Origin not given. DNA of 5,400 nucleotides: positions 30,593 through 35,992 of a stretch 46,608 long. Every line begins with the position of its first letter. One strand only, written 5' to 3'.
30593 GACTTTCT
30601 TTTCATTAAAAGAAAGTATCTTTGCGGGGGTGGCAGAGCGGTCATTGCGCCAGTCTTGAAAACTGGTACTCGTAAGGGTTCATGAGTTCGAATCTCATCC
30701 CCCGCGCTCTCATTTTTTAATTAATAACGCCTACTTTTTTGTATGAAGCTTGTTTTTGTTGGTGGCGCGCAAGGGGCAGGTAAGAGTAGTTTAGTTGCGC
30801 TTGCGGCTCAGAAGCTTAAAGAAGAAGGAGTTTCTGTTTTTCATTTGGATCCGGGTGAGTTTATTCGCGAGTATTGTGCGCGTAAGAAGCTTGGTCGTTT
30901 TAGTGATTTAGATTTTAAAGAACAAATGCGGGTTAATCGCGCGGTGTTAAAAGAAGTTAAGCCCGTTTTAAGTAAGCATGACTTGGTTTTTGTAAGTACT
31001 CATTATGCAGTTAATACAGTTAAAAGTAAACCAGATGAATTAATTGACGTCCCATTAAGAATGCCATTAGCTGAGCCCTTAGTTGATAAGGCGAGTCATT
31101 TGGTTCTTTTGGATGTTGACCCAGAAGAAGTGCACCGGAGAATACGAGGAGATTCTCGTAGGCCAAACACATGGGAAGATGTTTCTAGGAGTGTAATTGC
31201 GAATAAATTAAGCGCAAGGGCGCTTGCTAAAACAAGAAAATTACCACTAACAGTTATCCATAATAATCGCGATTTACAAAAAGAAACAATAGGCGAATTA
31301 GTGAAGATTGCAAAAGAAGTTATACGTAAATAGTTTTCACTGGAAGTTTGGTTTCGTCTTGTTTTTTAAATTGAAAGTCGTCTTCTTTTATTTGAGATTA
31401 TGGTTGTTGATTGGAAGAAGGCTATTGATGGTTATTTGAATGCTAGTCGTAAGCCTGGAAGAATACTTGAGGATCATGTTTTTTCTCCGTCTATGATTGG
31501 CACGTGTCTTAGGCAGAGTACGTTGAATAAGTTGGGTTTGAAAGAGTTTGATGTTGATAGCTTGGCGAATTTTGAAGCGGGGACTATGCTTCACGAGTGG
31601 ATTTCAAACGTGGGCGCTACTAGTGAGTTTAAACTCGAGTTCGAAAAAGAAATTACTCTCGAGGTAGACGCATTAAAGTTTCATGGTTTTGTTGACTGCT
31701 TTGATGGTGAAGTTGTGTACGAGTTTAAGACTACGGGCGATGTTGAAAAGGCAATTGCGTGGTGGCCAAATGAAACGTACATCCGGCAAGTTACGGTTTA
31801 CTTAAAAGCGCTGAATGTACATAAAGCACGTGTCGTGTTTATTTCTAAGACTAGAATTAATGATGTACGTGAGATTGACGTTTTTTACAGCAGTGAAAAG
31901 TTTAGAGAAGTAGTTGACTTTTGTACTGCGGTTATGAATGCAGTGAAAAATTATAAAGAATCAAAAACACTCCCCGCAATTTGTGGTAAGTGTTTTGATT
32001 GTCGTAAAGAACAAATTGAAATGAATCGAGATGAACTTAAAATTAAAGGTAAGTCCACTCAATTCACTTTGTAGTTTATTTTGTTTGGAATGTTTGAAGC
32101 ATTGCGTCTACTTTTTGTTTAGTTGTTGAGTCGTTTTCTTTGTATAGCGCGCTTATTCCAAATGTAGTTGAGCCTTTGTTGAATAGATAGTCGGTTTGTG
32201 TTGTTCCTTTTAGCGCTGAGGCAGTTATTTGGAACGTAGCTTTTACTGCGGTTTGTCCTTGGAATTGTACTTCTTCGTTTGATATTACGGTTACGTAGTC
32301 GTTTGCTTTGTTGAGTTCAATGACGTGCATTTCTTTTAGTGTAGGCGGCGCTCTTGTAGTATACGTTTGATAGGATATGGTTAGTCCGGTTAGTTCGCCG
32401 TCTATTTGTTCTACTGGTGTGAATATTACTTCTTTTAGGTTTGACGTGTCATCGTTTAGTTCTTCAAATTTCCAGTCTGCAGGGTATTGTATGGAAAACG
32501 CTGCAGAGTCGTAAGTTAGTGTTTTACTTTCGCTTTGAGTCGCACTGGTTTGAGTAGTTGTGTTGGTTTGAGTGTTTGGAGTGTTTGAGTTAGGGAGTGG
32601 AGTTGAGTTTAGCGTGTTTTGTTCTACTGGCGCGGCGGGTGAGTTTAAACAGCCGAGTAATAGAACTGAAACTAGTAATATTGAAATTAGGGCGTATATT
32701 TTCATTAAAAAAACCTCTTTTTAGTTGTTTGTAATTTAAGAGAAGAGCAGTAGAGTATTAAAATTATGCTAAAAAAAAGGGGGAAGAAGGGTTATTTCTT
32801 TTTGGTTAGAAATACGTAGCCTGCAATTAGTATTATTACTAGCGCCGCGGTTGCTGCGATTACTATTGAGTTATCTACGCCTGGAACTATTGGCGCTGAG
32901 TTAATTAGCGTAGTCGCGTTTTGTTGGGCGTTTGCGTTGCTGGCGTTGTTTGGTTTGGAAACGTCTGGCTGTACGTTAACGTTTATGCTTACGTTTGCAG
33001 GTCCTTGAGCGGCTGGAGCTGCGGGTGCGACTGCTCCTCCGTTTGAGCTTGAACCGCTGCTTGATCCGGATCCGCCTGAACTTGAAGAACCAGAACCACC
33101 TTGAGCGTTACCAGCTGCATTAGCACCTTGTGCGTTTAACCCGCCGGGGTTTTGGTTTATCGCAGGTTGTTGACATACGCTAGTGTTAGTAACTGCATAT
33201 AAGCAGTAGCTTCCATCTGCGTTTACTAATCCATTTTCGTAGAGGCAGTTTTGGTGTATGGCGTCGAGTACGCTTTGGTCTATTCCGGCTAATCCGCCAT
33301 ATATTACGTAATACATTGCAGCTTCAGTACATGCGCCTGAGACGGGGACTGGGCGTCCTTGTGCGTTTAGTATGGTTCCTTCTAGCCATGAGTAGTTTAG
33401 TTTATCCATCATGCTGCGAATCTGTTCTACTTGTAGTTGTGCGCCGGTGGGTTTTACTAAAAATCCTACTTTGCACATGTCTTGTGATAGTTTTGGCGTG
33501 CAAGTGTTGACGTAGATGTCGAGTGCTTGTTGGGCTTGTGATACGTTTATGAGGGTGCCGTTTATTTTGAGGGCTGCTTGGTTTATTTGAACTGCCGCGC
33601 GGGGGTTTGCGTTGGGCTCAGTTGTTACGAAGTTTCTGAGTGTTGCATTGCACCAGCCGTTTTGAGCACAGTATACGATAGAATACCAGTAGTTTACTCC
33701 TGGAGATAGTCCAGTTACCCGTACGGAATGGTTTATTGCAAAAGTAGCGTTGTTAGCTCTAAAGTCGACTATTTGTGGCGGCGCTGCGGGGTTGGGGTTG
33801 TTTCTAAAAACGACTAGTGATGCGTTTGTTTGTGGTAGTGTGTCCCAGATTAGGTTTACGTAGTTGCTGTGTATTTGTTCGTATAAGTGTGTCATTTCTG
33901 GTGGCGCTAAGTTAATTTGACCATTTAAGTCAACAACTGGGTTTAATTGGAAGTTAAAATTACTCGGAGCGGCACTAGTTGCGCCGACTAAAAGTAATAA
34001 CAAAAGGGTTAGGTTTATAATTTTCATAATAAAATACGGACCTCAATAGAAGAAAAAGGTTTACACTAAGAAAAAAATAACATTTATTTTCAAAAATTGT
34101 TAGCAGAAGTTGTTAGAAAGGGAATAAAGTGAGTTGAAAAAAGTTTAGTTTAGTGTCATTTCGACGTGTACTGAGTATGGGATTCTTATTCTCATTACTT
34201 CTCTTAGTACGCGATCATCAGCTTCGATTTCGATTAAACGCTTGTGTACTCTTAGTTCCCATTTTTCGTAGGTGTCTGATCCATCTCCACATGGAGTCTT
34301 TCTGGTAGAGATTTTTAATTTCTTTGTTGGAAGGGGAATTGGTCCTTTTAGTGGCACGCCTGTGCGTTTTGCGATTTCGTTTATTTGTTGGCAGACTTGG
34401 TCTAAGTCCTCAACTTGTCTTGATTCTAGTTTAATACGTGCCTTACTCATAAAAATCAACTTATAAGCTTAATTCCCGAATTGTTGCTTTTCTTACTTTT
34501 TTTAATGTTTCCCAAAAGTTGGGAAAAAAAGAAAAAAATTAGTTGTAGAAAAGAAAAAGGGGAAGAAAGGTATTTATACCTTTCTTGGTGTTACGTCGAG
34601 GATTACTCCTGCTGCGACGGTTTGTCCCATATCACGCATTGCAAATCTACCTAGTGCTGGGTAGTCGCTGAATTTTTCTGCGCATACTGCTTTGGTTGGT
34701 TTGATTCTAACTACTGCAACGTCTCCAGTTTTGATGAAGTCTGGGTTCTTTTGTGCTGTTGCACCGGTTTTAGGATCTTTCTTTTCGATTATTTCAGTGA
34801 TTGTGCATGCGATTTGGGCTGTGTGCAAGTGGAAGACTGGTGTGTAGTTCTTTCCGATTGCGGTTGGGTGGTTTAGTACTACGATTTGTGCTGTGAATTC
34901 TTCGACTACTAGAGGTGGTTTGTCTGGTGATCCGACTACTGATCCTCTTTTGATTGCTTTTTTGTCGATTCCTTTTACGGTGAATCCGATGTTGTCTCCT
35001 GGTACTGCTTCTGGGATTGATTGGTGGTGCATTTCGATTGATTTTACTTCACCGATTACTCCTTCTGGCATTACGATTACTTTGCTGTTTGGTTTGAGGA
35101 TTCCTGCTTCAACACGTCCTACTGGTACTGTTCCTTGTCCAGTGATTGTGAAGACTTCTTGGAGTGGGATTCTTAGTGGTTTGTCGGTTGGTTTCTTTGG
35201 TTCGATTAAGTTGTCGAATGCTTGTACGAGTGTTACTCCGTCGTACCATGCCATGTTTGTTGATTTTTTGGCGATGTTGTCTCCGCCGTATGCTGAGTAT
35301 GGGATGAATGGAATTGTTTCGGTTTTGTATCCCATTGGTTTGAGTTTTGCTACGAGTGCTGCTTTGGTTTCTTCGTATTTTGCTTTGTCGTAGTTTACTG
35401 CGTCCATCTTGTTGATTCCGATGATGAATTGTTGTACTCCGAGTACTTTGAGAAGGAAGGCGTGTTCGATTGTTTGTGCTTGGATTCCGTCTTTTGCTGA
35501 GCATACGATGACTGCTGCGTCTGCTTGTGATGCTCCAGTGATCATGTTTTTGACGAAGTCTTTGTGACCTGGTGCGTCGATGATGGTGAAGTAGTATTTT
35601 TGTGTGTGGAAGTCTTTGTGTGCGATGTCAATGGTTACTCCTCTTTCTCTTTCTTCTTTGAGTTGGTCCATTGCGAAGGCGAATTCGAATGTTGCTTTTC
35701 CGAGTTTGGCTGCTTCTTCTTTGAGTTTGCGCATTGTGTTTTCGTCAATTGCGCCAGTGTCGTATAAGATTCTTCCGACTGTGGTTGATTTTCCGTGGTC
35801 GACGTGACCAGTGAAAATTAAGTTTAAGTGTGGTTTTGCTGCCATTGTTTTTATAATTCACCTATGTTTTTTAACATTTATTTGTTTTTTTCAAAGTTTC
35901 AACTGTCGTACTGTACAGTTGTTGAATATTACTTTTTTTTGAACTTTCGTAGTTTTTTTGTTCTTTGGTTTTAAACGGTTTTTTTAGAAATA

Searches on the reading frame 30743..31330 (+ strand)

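Call 67: search_protein_families(library=pfam, proteins=[window:30743-31330:+], max_evalue=0.0001)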
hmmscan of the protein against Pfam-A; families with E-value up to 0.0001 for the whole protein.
window:30743-31330:+ (196 aa): 4 families
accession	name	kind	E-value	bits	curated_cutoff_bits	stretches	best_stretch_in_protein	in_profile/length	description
PF13207.12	AAA_17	-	1.3e-08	35.7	27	1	8-141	2-126/136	AAA domain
PF06414.18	Zeta_toxin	-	2.4e-05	24.3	22.3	1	2-40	17-54/199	Zeta toxin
PF02223.23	Thymidylate_kin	-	2.6e-05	24.4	27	1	8-144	3-145/185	Thymidylate kinase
PF01583.26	APS_kinase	-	8.2e-05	23.1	21.1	0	3-70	4-68/152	Adenylylsulphate kinase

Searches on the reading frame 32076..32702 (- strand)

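Call 67: search_protein_families(library=pfam, proteins=[window:32076-32702:-], max_evalue=0.0001)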
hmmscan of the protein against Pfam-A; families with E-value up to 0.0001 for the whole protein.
window:32076-32702:- (208 aa): 1 family
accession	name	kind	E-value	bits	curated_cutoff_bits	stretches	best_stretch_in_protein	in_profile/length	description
PF18933.6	PsbP_2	-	2.6e-08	34.5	27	1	41-206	24-183/184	PsbP-like protein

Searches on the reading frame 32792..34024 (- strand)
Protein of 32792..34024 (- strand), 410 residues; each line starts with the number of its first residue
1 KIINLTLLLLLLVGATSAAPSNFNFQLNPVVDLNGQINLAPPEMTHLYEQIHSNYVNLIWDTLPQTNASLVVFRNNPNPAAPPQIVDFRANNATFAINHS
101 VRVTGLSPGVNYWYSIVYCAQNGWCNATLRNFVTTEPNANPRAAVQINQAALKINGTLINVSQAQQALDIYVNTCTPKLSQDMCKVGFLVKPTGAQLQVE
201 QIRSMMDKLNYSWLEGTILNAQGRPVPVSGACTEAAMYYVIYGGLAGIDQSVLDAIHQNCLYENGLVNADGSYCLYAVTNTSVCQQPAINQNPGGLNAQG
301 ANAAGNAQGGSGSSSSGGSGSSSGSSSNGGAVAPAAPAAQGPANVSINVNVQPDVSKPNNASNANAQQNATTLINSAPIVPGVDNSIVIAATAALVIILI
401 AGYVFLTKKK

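Call 67: search_protein_families(library=pfam, proteins=[window:32792-34024:-], max_evalue=0.0001)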
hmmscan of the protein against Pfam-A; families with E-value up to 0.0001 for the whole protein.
window:32792-34024:- (410 aa): 1 family
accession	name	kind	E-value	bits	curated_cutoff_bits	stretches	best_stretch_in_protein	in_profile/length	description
PF16656.11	Pur_ac_phosph_N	-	5.9e-05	24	30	0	52-124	11-85/93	Purple acid Phosphatase, N-terminal domain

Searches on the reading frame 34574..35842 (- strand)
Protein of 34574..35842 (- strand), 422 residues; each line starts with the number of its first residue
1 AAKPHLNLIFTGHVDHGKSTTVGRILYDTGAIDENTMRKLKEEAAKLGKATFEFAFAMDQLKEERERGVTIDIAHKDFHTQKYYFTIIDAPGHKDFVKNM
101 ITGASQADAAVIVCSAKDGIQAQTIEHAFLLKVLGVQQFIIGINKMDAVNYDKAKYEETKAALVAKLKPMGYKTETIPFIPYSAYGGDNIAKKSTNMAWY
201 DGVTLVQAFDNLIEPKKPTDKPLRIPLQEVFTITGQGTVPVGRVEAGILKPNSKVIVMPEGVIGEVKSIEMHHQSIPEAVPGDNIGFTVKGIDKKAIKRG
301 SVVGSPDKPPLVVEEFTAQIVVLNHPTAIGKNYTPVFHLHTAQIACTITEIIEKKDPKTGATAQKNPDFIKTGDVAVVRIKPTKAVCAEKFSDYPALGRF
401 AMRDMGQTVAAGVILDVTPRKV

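Call 67: search_protein_families(library=pfam, proteins=[window:34574-35842:-], max_evalue=0.0001)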
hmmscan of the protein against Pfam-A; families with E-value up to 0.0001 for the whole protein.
window:34574-35842:- (422 aa): 5 families
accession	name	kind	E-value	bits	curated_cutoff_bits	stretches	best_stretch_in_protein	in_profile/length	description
PF00009.33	GTP_EFTU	-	3.7e-58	196.7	26.5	1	3-214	1-187/188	Elongation factor Tu GTP binding domain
PF22594.2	GTP-eEF1A_C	-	6.8e-39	132.8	27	1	315-414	1-100/101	GTP-eEF1A C-terminal domain-like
PF03143.23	GTP_EFTU_D3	-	4.1e-29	101.4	27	1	313-417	5-105/106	Elongation factor Tu C-terminal domain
PF03144.31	GTP_EFTU_D2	-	7.6e-17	62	30.3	1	237-303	1-72/73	Elongation factor Tu domain 2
PF14578.12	GTP_EFTU_D4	-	9.9e-06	25.8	23.8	1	238-292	18-73/86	Elongation factor Tu domain 4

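Call 93: find_homologous_proteins(query=window:34574-35842:-, max_evalue=1e-100)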
Query window:34574-35842:- (422 aa): 7997 proteins with E <= 1e-100 among 8000 candidates; the best 120 are listed.
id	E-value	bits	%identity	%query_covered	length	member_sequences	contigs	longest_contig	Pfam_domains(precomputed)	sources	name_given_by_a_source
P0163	3.6e-279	943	100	100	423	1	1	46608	PF03143.24,PF14578.13,PF22594.3,PF00009.34,PF03144.32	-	-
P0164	5.2e-278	939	100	100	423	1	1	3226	PF03143.24,PF14578.13,PF22594.3,PF00009.34,PF03144.32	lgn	-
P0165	2.0e-277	938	100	100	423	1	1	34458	PF03143.24,PF14578.13,PF22594.3,PF00009.34,PF03144.32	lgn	-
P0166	1.1e-272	922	97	100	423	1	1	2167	PF03143.24,PF14578.13,PF22594.3,PF00009.34,PF03144.32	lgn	-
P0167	1.4e-246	836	86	100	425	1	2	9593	PF03143.24,PF14578.13,PF22594.3,PF00009.34,PF03144.32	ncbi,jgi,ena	-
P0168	1.5e-246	836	86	100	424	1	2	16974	PF03143.24,PF22594.3,PF00009.34,PF03144.32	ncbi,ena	-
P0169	1.9e-246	836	86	100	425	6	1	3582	PF03143.24,PF22594.3,PF00009.34,PF03144.32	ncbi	-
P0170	4.8e-246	834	86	100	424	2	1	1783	PF03143.24,PF14578.13,PF22594.3,PF00009.34,PF03144.32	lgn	-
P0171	2.4e-245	832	85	100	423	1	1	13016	PF03143.24,PF22594.3,PF00009.34,PF03144.32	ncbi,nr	ncbi:translation elongation factor EF-1 subunit alpha [Candidatus Micrarchaeota archaeon]|nr:transla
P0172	9.8e-244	827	85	100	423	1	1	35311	PF03143.24,PF22594.3,PF00009.34,PF03144.32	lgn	-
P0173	1.4e-243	826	85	100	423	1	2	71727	PF03143.24,PF22594.3,PF00009.34,PF03144.32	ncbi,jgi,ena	-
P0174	3.9e-243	825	84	100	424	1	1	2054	PF03143.24,PF22594.3,PF00009.34,PF03144.32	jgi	jgi:elongation factor 1-alpha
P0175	1.3e-242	823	85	100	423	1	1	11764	PF01926.30,PF03143.24,PF22594.3,PF00009.34,PF03144.32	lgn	-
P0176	1.6e-242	823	85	100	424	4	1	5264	PF03143.24,PF22594.3,PF00009.34,PF03144.32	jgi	-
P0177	2.7e-241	819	84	100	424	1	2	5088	PF03143.24,PF14578.13,PF22594.3,PF00009.34,PF03144.32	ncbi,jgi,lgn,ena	-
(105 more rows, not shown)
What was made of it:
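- The window's EF-1alpha is closest to Micrarchaeota (call 93).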
